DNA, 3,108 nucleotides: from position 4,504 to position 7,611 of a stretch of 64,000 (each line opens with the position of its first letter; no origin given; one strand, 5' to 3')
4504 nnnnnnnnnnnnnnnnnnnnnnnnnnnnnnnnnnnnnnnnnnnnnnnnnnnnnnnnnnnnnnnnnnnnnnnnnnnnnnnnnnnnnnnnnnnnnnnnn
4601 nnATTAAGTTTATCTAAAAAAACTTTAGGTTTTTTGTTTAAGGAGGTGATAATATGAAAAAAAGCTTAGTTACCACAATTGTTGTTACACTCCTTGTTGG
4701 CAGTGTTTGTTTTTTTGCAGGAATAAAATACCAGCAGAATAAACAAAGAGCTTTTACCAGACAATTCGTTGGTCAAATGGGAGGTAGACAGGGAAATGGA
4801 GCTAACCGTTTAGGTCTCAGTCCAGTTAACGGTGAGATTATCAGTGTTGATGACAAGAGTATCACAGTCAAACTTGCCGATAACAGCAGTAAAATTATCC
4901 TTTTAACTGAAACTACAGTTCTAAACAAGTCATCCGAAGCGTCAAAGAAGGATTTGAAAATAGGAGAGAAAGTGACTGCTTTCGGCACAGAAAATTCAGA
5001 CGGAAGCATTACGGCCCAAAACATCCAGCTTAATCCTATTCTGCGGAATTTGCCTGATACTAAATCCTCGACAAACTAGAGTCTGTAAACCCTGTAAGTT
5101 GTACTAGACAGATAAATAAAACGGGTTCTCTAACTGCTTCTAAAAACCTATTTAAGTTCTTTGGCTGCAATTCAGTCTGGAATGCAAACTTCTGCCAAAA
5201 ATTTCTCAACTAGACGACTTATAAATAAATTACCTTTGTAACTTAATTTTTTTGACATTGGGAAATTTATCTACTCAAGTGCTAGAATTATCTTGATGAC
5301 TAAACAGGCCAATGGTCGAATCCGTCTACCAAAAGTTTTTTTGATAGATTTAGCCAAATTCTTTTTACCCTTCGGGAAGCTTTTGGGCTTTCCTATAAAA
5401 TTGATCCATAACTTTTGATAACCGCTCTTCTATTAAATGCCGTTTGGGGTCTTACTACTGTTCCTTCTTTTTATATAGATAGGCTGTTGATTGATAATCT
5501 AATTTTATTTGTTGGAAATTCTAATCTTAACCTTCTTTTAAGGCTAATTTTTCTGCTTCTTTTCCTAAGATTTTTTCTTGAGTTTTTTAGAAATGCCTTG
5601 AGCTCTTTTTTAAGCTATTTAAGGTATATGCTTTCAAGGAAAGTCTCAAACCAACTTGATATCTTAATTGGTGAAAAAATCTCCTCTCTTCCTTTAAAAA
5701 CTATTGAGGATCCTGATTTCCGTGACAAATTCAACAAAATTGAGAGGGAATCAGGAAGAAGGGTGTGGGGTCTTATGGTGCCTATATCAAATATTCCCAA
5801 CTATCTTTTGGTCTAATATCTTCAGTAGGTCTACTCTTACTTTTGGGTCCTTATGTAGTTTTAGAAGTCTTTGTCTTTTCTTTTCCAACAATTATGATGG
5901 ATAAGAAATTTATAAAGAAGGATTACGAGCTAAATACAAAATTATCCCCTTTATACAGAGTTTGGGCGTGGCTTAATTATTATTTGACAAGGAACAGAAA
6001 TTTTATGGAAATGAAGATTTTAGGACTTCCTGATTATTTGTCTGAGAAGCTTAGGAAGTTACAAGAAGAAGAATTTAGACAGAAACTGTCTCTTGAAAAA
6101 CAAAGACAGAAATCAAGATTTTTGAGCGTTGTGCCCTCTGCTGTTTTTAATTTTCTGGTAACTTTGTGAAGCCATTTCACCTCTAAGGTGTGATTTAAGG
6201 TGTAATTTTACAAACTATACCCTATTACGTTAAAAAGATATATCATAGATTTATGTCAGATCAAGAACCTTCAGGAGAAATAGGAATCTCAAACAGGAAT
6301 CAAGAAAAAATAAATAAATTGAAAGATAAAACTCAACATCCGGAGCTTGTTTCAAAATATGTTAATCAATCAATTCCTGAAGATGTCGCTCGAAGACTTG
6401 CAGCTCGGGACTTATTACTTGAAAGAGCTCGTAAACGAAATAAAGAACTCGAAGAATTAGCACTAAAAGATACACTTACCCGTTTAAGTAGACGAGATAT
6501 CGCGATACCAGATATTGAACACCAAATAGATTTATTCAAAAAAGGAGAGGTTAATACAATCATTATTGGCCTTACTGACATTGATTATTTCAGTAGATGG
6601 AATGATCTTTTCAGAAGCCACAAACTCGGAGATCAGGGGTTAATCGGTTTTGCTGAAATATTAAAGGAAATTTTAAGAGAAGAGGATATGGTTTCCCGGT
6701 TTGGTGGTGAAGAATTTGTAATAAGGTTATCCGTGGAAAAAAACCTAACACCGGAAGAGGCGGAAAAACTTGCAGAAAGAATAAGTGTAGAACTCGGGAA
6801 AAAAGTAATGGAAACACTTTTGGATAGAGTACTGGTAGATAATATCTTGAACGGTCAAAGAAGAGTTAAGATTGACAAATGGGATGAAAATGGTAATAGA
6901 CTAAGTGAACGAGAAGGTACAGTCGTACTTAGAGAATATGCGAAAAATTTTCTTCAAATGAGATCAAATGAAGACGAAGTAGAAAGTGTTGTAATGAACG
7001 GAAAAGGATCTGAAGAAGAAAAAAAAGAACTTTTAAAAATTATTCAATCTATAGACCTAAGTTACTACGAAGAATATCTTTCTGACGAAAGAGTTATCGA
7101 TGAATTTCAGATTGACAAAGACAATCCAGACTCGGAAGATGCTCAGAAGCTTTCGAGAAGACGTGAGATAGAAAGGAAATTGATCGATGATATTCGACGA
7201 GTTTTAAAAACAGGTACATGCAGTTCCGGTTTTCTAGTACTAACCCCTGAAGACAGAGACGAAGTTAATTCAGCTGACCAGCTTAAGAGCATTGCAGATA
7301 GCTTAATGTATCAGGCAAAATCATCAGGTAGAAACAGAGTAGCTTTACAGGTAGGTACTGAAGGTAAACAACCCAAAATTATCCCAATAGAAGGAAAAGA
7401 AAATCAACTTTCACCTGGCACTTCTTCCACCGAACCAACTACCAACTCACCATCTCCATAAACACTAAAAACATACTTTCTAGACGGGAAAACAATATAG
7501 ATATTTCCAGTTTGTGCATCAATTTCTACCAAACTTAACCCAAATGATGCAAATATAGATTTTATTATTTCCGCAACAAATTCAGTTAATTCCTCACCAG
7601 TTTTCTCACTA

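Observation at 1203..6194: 30-bp perfect direct repeats flank a 5-kb cassette carrying a MacAB-like ABC efflux operon and a decayed ABC-exporter gene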

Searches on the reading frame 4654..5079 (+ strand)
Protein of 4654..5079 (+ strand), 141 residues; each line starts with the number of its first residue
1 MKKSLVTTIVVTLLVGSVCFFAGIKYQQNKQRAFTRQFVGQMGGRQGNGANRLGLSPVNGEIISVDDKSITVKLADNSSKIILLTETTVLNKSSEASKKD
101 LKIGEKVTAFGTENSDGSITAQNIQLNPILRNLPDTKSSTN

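Call 11: search_protein_families(library=pfam, proteins=[window:4654-5079:+], max_evalue=0.01)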
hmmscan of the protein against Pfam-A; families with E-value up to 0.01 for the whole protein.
window:4654-5079:+ (141 aa): 1 family
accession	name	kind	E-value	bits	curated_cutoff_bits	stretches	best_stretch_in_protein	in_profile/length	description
PF18914.6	DUF5666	-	8.6e-07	29.6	27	1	60-124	2-59/60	Domain of unknown function (DUF5666)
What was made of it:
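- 4654..5079 (+): Small membrane-anchored or secreted DUF5666 protein. The same operon partner is seen in relatives. Pfam DUF5666 8.6e-7 (call 11).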

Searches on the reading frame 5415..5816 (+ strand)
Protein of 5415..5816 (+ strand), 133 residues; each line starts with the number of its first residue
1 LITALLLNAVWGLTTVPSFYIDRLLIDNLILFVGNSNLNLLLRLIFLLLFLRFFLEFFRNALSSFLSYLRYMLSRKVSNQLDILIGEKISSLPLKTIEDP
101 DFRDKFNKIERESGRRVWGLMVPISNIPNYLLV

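Call 11: search_protein_families(library=pfam, proteins=[window:5415-5816:+], max_evalue=0.01)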
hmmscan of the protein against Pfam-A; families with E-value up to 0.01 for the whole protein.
window:5415-5816:+ (133 aa): 0 families

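Call 58: search_protein_representatives(protein=window:5415-5813:+)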
Query: 133 residues. Proteins with E-value up to 0.001 (for the whole library): 40; up to 1e-10: 18; up to 1e-30: 3. The best 40 are listed.
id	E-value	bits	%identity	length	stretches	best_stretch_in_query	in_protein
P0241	1.0e-32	129.3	46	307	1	2-131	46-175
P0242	2.1e-32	128.3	50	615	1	2-132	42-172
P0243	1.8e-31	125.3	100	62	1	72-133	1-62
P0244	1.5e-29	119.0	42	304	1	5-131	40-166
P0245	1.8e-28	115.5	40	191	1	2-132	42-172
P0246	4.7e-24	101.3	43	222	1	2-131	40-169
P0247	9.1e-21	90.7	37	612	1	4-129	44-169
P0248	2.3e-20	89.4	38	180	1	4-131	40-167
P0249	6.1e-20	88.0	36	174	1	6-130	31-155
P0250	1.5e-19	86.7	33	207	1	4-131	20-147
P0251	2.7e-17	79.5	35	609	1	6-129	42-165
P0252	2.5e-16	76.3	35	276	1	2-131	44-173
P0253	5.8e-16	75.1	33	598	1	2-131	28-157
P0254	2.6e-14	69.8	33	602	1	4-126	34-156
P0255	3.8e-13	66.0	39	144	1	2-109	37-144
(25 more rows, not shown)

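Call 59: search_protein_families(library=pfam, proteins=[P0242, P0247, P0241], max_evalue=0.001)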
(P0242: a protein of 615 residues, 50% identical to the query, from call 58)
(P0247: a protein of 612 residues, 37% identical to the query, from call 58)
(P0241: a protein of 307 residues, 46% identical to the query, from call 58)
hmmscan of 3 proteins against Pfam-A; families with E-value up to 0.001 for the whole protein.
P0242 (615 aa): 4 families
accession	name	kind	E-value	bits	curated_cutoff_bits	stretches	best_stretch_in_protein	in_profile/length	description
PF00005.33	ABC_tran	-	1.7e-26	93.9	25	1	385-540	1-137/137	ABC transporter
PF13304.12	AAA_21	-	1.8e-07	32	27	0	399-419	3-23/304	AAA domain, putative AbiEii toxin, Type IV TA system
PF13175.12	AAA_15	-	0.00045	20.4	32.1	0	397-449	25-83/374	AAA ATPase domain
PF13555.12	AAA_29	-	0.00052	20.2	27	0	388-412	15-39/61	P-loop containing region of AAA domain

P0247 (612 aa): 5 families
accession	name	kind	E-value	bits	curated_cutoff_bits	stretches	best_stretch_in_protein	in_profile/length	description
PF00005.33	ABC_tran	-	6.9e-29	101.6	25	1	383-537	1-137/137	ABC transporter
PF13304.12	AAA_21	-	2.7e-07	31.4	27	0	397-414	3-23/304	AAA domain, putative AbiEii toxin, Type IV TA system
PF13401.12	AAA_22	-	6.7e-05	23.7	27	1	394-555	6-108/130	AAA domain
PF02463.25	SMC_N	-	0.00018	21.5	40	0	519-580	151-212/220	RecF/RecN/SMC N terminal domain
PF13476.12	AAA_23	-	0.00062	20.9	27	0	385-414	14-40/201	AAA domain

P0241 (307 aa): 0 families
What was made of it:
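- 5293..6166 (+): ABC-exporter pseudogene: N-terminal ~292 of ~615 aa, two frameshifts, truncated exactly at 30-mer copy 2. The stop codon lies inside the repeat. P0242 carries ABC_tran at residues 385-540 (call 59).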

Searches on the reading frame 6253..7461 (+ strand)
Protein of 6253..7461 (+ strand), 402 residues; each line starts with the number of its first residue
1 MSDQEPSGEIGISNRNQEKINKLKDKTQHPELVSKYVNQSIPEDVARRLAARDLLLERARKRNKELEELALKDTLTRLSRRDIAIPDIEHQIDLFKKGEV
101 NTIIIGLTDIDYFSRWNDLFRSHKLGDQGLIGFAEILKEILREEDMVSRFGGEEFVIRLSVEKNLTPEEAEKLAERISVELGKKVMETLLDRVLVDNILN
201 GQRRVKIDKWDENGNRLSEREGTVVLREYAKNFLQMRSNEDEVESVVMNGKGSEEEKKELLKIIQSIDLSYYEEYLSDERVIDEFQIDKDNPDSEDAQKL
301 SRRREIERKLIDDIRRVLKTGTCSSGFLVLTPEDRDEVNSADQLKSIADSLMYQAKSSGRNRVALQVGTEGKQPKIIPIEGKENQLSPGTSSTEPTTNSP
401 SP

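Call 11: search_protein_families(library=pfam, proteins=[window:6253-7461:+], max_evalue=0.01)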
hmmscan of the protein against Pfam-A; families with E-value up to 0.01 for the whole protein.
window:6253-7461:+ (402 aa): 1 family
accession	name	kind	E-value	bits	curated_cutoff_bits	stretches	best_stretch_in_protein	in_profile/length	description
PF00990.26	GGDEF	-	4.9e-21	75.6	23.8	1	71-179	2-105/161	Diguanylate cyclase, GGDEF domain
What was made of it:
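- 6253..7461 (+): GGDEF diguanylate-cyclase gene. It is the right-hand neighbour in both alleles. Pfam GGDEF 4.9e-21 (call 11).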

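Call 18: find_encoding_contigs(protein=window:6253-7461:+, flank=10000, max_places=10)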
Protein window:6253-7461:+ (402 aa): 3 contigs read that carry it; 3 places shown.
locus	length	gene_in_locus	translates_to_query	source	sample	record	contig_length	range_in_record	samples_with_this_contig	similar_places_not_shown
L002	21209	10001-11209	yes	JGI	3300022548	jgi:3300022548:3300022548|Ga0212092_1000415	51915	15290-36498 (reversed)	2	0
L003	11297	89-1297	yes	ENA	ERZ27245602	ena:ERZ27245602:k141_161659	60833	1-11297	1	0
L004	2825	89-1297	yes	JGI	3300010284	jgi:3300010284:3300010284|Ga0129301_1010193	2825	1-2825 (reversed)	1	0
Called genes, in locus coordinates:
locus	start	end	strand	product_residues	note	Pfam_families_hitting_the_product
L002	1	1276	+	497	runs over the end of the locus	PF00149:Metallophos, PF02872:5_nucleotid_C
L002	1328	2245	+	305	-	PF01368:DHH, PF02833:DHHA2 (weak)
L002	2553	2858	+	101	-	-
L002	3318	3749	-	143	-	PF00293:NUDIX, PF14815:NUDIX_4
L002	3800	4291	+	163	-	-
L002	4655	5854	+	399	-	PF05977:MFS_3 (faint), PF07690:MFS_1, PF13347:MFS_2 (weak), PF07690:MFS_1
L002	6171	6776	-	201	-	PF13671:AAA_33 (weak), PF00406:ADK, PF13207:AAA_17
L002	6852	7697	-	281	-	-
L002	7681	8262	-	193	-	PF01928:CYTH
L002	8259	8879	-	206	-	PF01227:GTP_cyclohydroI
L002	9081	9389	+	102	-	PF00293:NUDIX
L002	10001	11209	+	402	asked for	PF00990:GGDEF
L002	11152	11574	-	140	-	-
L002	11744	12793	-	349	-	-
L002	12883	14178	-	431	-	-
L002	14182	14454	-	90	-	PF00085:Thioredoxin (weak), PF13098:Thioredoxin_2 (weak), PF14595:Thioredoxin_9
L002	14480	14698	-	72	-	PF09723:Zn_ribbon_8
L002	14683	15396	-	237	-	PF13386:DsbD_2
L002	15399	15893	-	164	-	-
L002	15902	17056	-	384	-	PF03773:ArsP_1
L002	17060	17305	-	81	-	PF13192:Thioredoxin_3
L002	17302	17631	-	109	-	PF01638:HxlR (weak), PF01022:HTH_5, PF13412:HTH_24 (weak)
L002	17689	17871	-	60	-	-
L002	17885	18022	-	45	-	-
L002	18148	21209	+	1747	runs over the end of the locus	PF13205:Big_5, PF01835:MG2 (faint), PF17789:MG4 (faint), PF07703:A2M_BRD, PF00207:A2M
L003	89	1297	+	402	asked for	PF00990:GGDEF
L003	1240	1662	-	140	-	-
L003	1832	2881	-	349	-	-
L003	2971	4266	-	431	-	-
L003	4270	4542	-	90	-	PF00085:Thioredoxin (weak), PF13098:Thioredoxin_2 (weak), PF14595:Thioredoxin_9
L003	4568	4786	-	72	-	PF09723:Zn_ribbon_8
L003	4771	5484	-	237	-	PF13386:DsbD_2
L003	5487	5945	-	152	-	-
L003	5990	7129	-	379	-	PF03773:ArsP_1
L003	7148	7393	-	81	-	PF13192:Thioredoxin_3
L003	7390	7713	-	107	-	PF01638:HxlR (weak), PF01022:HTH_5, PF13412:HTH_24 (weak)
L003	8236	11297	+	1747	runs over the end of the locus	PF13205:Big_5, PF01835:MG2 (faint), PF17789:MG4 (faint), PF07703:A2M_BRD, PF00207:A2M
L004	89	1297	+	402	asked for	PF00990:GGDEF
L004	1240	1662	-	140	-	-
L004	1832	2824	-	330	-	?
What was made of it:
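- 6253..7461 (+): Contigs L002-L004 (call 18).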

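Call 41: search_protein_families(library=pfam, proteins=[L002:2553-2858:+, L002:3800-4291:+], max_evalue=0.01)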
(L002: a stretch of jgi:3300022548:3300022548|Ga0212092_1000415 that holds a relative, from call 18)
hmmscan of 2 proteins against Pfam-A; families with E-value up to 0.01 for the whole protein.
L002:2553-2858:+ (101 aa): 0 families

L002:3800-4291:+ (163 aa): 3 families
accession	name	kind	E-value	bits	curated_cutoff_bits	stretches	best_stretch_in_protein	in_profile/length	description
PF18609.8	SAM_Exu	-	0.0022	18.7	28.9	1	38-74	26-62/72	Exuperantia SAM-like domain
PF00702.32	Hydrolase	-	0.0024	18.7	26.4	1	12-146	2-150/191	haloacid dehalogenase-like hydrolase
PF13419.12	HAD_2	-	0.0032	18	23.8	1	15-145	2-130/178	Haloacid dehalogenase-like hydrolase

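Call 64: search_protein_families(library=pfam, proteins=[L002:2553-2858:+], max_evalue=10)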
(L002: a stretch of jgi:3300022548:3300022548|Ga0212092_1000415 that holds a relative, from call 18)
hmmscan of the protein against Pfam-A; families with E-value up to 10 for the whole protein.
L002:2553-2858:+ (101 aa): 2 families
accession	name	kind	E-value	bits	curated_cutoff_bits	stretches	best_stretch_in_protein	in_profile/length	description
PF02284.21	COX5A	-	0.14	12.7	24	1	68-96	58-86/103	Cytochrome c oxidase subunit Va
PF05844.17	YopD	-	0.19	11.1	25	1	76-97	255-276/297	YopD protein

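Call 71: list_cluster_members(proteins=[P0121, window:6253-7461:+, P0001])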
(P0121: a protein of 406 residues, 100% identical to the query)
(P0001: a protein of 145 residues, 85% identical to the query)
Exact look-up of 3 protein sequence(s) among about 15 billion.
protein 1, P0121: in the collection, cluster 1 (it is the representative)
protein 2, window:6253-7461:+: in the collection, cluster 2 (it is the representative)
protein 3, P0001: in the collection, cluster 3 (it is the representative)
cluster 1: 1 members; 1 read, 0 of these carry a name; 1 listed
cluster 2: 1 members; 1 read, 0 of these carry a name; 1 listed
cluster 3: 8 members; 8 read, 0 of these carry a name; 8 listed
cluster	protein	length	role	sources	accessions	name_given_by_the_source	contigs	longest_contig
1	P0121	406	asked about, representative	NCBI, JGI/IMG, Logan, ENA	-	-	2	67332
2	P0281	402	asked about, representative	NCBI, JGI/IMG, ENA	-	-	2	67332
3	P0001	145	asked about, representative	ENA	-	-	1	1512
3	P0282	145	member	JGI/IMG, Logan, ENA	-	-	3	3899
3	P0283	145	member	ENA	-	-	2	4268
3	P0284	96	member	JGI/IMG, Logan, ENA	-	-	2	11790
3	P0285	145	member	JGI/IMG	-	-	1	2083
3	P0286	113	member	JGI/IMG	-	-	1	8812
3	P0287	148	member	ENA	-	-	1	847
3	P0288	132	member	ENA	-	-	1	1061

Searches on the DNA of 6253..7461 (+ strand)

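Call 66: search_rna_families(source=L002, start=1, end=9000, threshold=evalue, max_evalue=0.1)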
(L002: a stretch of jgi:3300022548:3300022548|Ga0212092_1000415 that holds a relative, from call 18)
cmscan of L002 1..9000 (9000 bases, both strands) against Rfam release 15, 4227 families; matches with E-value up to 0.1: 0.
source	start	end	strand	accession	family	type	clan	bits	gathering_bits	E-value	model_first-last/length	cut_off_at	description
